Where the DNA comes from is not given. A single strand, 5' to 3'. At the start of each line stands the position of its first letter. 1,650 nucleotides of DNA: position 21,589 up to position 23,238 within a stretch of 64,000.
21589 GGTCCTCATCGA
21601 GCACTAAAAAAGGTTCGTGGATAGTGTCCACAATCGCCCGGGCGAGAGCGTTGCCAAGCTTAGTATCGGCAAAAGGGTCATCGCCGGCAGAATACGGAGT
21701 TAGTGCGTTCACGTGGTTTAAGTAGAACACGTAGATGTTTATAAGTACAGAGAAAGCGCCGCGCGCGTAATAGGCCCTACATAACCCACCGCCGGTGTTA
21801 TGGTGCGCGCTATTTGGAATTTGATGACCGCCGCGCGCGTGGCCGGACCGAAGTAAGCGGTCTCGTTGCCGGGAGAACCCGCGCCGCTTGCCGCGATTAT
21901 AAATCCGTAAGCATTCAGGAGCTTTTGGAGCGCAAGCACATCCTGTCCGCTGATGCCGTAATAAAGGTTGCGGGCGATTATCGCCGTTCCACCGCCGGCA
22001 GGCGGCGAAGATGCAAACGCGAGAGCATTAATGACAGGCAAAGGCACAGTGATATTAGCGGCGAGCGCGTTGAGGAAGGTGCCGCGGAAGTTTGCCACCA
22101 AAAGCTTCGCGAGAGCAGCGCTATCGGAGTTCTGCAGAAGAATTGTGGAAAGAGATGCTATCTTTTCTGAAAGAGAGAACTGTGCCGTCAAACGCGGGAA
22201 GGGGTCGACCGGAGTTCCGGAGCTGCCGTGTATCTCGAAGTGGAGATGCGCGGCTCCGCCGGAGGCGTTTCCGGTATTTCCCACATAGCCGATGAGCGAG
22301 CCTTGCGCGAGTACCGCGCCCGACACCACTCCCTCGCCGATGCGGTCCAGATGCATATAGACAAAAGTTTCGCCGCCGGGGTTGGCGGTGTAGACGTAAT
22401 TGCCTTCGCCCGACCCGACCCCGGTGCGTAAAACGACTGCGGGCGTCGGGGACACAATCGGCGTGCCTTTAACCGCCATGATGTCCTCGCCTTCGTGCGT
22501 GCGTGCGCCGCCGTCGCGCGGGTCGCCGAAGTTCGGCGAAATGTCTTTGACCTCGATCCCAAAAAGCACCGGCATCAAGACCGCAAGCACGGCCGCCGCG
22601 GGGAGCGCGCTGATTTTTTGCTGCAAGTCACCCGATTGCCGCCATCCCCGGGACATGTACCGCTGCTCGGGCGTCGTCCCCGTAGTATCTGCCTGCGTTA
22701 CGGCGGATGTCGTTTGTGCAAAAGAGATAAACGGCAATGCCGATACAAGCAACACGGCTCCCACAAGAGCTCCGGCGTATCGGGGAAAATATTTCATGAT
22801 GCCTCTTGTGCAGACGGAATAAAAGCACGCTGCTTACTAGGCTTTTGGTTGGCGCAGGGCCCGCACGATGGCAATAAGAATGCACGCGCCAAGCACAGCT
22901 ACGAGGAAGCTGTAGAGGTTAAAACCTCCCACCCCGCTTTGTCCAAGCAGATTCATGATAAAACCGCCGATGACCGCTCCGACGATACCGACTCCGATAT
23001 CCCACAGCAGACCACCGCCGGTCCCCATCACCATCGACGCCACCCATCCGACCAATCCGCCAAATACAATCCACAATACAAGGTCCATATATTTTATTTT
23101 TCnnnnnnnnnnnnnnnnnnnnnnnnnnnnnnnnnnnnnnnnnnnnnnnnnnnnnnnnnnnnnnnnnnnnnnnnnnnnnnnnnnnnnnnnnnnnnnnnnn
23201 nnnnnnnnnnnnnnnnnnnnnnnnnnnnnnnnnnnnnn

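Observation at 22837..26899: Surface-protein module: a sortase next to an LPDTG protein that lacks a membrane-spanning tail, plus an ice-binding-like/PG-binding protein and an Fn3-repeat protein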

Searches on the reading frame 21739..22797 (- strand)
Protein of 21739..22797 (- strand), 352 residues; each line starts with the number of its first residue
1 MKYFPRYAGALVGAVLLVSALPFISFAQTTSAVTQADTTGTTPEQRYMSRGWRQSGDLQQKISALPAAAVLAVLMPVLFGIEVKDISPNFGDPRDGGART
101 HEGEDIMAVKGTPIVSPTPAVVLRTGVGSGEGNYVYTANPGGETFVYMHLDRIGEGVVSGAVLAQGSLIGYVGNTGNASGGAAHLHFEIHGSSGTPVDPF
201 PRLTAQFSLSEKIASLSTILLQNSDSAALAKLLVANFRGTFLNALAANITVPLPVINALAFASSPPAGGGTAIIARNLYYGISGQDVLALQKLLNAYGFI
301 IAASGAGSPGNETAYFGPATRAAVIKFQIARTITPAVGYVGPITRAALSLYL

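Call 3: search_protein_families(library=pfam, proteins=[window:21739-22797:-], max_evalue=0.01)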
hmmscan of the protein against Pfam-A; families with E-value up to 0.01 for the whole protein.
window:21739-22797:- (352 aa): 2 families
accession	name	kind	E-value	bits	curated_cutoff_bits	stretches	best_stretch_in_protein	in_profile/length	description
PF01551.29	Peptidase_M23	-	9.5e-19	67.8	28.7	1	100-199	2-96/96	Peptidase family M23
PF01471.23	PG_binding_1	-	2.1e-10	41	23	1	283-348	1-57/57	Putative peptidoglycan binding domain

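Call 4: search_protein_families(library=ncbifam, proteins=[window:21739-22797:-], max_evalue=0.01)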
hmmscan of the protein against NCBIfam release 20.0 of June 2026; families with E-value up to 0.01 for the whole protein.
window:21739-22797:- (352 aa): 8 families
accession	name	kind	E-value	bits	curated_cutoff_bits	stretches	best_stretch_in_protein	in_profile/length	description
NF052336.1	PdgHdaseHSB100310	equivalog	1.7e-12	47.4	500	1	91-190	47-142/316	peptidoglycan hydrolase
NF053824.1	PdgNdpepShyC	equivalog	2.2e-11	43.3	700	1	84-190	279-383/429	peptidoglycan DD-endopeptidase ShyC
NF008652.0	PRK11649.1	equivalog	1.1e-07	30.9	341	1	92-199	304-406/439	murein DD-endopeptidase MepM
NF053825.1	PdgNdpepShyA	equivalog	2.8e-07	29.6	700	1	88-199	283-389/425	peptidoglycan DD-endopeptidase ShyA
NF052530.1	Heli_ShapePgp3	exception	2.5e-05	23.6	300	1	101-200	167-261/270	peptidoglycan metallopeptidase Pgp3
NF041208.1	celldiv_DipM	equivalog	0.00039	19.8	740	1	90-199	310-413/419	cell division endopeptidase DipM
NF004799.0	PRK06148.1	subfamily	0.002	16.1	1128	1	100-190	440-538/1015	hypothetical protein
TIGR02869.1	spore_SleB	equivalog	0.0051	16.7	236.5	1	275-348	4-68/201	spore cortex-lytic enzyme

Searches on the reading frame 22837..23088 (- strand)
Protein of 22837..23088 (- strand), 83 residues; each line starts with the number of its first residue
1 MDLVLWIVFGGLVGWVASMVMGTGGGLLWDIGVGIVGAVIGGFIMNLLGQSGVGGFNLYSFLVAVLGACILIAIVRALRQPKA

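Call 3: search_protein_families(library=pfam, proteins=[window:22837-23088:-], max_evalue=0.01)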
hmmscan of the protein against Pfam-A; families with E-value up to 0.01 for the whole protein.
window:22837-23088:- (83 aa): 1 family
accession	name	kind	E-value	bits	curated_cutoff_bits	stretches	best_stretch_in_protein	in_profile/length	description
PF04226.18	Transgly_assoc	-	3.7e-14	53.1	25.3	1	33-79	3-48/49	Transglycosylase associated protein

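Call 4: search_protein_families(library=ncbifam, proteins=[window:22837-23088:-], max_evalue=0.01)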
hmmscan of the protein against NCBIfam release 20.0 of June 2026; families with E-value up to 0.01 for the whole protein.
window:22837-23088:- (83 aa): 1 family
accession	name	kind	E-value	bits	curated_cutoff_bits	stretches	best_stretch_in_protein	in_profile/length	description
NF007771.0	PRK10457.1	equivalog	3.7e-13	49.8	129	1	1-79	1-81/82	hypothetical protein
